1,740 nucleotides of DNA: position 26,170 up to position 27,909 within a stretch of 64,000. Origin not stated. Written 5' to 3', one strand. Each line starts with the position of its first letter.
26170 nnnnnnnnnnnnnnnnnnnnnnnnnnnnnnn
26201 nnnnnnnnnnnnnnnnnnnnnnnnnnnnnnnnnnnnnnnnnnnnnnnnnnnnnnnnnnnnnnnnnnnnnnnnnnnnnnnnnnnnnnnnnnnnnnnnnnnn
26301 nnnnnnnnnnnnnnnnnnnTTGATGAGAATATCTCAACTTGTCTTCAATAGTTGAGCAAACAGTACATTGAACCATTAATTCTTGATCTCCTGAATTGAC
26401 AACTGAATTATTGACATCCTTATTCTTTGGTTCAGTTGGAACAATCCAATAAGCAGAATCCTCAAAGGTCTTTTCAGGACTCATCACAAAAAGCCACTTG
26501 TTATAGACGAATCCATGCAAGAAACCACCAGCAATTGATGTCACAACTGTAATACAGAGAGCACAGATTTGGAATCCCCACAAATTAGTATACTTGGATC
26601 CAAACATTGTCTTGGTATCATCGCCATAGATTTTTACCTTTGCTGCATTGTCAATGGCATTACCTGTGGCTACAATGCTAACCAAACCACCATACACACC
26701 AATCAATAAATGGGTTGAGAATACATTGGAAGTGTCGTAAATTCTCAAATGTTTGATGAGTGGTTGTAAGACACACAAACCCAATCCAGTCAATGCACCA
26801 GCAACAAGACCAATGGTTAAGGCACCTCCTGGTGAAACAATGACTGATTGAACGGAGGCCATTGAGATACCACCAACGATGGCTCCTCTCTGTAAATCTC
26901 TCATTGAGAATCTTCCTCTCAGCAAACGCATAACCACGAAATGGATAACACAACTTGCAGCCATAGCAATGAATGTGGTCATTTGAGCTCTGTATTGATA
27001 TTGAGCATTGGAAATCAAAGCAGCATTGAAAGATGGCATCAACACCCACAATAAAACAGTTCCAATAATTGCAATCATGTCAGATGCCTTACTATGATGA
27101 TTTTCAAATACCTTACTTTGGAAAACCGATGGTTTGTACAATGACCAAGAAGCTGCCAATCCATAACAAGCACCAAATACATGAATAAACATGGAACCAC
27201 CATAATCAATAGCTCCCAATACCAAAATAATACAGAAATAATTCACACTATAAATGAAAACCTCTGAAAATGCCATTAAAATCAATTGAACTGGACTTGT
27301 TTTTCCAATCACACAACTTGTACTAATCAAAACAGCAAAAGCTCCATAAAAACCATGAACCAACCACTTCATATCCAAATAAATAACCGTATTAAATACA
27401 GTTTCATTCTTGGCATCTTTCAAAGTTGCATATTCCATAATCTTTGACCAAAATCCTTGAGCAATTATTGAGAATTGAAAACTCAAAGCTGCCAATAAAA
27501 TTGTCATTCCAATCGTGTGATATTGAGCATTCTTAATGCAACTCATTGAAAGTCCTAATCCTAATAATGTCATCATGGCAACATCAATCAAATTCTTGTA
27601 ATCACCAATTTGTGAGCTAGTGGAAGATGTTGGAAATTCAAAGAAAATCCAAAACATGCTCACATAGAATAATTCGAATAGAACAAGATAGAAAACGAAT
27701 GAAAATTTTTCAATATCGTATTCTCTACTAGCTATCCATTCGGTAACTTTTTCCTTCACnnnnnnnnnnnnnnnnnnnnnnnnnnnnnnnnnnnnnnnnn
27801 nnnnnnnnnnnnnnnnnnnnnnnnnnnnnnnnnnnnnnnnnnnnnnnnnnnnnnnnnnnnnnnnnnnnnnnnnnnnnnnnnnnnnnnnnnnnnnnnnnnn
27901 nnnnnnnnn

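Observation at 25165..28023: Rh-type ammonium channel fused to a ~120-residue E/K/R single-alpha-helix-like spacer and an extra C-terminal domain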

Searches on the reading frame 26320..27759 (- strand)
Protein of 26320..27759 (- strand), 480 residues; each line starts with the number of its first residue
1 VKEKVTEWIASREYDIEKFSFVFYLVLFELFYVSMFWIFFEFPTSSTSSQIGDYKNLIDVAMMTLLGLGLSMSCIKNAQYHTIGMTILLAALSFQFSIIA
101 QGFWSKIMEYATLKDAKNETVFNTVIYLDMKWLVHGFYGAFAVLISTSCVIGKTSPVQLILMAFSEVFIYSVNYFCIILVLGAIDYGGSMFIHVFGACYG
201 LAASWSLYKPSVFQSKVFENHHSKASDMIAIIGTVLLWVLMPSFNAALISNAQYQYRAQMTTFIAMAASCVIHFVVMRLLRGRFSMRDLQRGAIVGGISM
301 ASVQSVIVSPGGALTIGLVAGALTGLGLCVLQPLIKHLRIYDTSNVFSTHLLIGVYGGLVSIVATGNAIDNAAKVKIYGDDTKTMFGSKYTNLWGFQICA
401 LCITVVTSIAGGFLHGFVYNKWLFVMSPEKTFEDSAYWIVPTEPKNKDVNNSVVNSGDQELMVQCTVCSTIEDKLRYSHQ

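Call 13: search_solved_structures(query=window:26419-27705:-, max_evalue=0.00001, show_alignments=3)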
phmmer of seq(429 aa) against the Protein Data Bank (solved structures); distinct sequences matched with E-value up to 0.00001: 6.
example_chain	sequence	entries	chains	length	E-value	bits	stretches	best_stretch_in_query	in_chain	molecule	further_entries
3hd6_A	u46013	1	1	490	4.1e-51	177.6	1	36-423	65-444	Ammonium transporter Rh type C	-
7uzq_L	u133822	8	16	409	1.2e-46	163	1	3-354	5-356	Ammonium transporter Rh type A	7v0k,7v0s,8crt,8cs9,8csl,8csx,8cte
3bhs_A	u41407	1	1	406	9.7e-21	77.6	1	117-349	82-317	Ammonium transporter family protein Rh50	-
3b9w_A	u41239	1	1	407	9.8e-21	77.6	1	116-350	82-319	Ammonium transporter family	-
3b9y_A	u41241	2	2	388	1.1e-20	77.4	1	117-349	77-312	Ammonium transporter family Rh-like protein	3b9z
7uzq_K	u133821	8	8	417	6.2e-20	74.9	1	10-423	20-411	Blood group Rh(CE) polypeptide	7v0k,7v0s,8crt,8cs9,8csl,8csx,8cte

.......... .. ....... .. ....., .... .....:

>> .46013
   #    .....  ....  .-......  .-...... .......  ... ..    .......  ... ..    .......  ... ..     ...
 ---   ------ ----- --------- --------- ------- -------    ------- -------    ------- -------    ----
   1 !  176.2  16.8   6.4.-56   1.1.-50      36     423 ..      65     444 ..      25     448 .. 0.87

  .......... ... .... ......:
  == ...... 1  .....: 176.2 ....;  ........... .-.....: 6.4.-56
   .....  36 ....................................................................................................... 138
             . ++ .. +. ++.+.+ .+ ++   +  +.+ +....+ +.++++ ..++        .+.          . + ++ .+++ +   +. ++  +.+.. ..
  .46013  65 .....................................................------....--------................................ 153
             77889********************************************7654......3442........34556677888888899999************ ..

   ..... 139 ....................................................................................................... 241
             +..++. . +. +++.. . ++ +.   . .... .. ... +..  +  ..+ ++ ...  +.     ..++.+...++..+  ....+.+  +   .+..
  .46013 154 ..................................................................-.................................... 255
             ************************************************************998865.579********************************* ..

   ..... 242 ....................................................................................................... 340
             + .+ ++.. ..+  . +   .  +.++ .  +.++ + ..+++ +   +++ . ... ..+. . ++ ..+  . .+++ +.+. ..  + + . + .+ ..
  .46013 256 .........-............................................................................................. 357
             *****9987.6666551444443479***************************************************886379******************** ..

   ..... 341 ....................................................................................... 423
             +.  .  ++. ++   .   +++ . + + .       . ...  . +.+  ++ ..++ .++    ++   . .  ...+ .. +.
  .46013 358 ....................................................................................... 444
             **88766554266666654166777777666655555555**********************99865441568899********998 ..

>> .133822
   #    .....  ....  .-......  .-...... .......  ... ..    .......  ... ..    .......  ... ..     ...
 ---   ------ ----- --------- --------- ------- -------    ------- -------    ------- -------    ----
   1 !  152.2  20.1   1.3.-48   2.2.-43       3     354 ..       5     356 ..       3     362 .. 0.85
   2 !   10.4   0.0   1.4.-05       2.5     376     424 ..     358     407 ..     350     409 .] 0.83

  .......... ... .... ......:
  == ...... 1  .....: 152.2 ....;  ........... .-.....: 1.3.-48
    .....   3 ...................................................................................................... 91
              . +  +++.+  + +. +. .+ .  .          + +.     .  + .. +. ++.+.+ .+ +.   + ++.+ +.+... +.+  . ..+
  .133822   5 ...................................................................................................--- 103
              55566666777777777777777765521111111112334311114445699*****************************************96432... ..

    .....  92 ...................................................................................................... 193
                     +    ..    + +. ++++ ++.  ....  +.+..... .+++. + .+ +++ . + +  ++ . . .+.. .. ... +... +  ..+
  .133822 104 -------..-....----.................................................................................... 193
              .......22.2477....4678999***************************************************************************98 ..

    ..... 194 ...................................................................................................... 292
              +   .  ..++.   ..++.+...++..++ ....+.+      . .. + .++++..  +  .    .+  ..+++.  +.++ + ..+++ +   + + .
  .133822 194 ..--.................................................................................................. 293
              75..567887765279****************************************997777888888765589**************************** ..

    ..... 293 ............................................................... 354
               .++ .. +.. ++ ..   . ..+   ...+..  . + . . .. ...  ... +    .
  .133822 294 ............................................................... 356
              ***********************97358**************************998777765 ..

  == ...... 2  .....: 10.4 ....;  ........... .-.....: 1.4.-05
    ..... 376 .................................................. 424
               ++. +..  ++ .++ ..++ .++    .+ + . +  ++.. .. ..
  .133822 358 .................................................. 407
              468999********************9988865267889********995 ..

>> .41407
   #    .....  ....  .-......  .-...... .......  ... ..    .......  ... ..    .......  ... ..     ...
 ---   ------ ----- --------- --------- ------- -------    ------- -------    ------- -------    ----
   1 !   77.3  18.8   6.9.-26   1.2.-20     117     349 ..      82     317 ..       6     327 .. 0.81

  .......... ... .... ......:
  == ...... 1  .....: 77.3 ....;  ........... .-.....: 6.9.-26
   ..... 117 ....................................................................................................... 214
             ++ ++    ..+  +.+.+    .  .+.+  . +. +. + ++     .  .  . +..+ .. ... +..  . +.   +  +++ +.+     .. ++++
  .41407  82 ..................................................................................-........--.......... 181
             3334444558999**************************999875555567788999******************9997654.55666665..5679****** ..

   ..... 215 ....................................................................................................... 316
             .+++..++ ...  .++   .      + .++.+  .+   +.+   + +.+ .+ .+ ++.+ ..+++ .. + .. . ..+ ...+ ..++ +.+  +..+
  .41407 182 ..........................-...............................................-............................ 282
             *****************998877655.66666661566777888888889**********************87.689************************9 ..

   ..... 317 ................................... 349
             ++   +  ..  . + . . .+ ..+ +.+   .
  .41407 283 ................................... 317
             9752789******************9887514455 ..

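Call 18: find_homologous_proteins(query=window:26320-27759:-, max_evalue=1e-20)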
Query seq(480 aa) (480 aa): 12 proteins with E <= 1e-20 among 8000 candidates.
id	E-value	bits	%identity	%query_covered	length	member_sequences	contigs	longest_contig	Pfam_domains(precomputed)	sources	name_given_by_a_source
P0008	2.8e-52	196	33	90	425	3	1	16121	PF00909.27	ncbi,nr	ncbi:PREDICTED: ammonium transporter Rh type A [Pterocles gutturalis]|nr:PREDICTED: ammonium transpo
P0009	9.1e-49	185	31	91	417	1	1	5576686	PF00909.27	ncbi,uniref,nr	ncbi:ammonium transporter Rh type A isoform X1 [Centrocercus urophasianus]|uniref:ammonium transport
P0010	1.5e-48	184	32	90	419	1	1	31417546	PF00909.27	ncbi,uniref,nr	ncbi:ammonium transporter Rh type A [Accipiter gentilis]|uniref:ammonium transporter Rh type A n=1 T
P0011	3.2e-48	183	33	83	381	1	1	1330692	PF00909.27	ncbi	ncbi:Ammonium transporter Rh type A, partial [Opisthocomus hoazin]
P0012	4.4e-48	182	34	82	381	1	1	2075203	PF00909.27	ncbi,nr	ncbi:RHAG protein, partial [Spizaetus tyrannus]|nr:RHAG protein [Spizaetus tyrannus]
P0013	7.4e-48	182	34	81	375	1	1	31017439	PF00909.27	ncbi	ncbi:ammonium transporter Rh type A isoform X1 [Buteo buteo]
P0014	2.3e-47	180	30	91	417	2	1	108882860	PF00909.27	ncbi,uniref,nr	ncbi:ammonium transporter Rh type A [Tympanuchus pallidicinctus]|uniref:ammonium transporter Rh type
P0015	2.8e-46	177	31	91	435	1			PF00909.27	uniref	uniref:Ammonium transporter Rh type A n=1 Tax=Coturnix japonica TaxID=93934 RepID=A0A8C2Y5X3_COTJA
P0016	5.6e-46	176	34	81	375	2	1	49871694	PF00909.27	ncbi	ncbi:ammonium transporter Rh type A isoform 2-T2 [Morphnus guianensis]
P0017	5.8e-46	175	29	96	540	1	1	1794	PF00909.27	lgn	-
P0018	1.1e-45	175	31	80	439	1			PF00909.27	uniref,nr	uniref:Ammonium transporter Rh type A n=1 Tax=Sciaenops ocellatus TaxID=76340 RepID=A0A0A7RP48_SCIOC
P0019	1.3e-43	168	34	61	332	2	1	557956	PF00909.27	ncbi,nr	ncbi:RHAG protein, partial [Lophotis ruficrista]|nr:RHAG protein [Lophotis ruficrista]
